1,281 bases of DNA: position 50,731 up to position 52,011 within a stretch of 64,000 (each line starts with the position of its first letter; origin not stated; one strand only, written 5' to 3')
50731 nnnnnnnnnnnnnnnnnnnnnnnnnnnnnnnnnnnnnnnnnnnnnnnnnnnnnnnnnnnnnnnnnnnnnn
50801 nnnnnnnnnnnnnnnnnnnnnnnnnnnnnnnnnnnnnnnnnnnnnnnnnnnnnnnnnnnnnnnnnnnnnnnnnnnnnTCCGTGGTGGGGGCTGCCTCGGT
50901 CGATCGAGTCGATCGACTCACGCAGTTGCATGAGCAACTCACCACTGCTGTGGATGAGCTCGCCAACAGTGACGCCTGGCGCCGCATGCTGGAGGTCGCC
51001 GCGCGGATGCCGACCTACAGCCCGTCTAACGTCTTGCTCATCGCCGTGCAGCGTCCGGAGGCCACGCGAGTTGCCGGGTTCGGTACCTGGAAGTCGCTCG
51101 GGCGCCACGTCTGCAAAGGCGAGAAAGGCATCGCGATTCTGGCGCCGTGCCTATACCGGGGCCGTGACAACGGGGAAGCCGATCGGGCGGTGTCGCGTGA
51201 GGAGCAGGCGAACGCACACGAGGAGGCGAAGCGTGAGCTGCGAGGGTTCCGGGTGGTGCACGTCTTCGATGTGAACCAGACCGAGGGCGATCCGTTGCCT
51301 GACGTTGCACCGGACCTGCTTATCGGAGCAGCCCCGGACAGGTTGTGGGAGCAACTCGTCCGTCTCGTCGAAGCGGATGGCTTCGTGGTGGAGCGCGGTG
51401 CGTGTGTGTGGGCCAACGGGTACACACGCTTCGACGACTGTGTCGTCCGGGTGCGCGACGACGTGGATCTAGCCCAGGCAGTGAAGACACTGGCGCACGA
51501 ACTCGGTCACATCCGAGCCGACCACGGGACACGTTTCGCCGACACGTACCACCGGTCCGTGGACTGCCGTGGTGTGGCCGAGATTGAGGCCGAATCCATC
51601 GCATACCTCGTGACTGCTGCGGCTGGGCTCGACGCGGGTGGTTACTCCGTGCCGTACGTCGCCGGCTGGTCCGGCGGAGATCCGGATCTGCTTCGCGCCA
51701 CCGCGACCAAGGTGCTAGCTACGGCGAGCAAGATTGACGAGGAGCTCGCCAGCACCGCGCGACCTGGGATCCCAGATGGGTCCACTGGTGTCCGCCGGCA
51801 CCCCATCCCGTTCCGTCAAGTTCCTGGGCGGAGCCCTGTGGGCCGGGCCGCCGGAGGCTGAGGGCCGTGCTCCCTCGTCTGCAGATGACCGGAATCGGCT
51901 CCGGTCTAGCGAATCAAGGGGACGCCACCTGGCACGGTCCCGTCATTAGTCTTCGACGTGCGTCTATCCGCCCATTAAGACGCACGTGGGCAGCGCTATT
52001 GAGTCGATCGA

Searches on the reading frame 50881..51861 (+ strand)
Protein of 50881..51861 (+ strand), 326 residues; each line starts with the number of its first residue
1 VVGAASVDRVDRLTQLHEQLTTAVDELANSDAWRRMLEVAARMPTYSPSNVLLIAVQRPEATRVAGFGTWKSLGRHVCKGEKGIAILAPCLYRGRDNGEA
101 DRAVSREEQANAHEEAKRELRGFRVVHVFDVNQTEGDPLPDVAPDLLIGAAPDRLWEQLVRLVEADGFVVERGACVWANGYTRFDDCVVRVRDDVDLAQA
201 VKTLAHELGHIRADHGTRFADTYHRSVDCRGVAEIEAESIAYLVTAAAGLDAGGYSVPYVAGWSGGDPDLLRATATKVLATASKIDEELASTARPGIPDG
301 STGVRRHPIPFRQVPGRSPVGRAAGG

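Call 3: search_protein_families(library=pfam, proteins=[window:50881-51861:+], max_evalue=0.01)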
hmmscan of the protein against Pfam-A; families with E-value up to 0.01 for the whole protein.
window:50881-51861:+ (326 aa): 1 family
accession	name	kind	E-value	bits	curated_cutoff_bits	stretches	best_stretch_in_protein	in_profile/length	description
PF08401.16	ArdcN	-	3.2e-11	43.9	22.6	1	32-129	21-123/123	N-terminal domain of anti-restriction factor ArdC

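Call 4: search_protein_families(library=padloc, proteins=[window:50881-51861:+], max_evalue=0.01)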
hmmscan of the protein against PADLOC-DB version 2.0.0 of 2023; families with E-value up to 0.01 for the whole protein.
window:50881-51861:+ (326 aa): 0 families
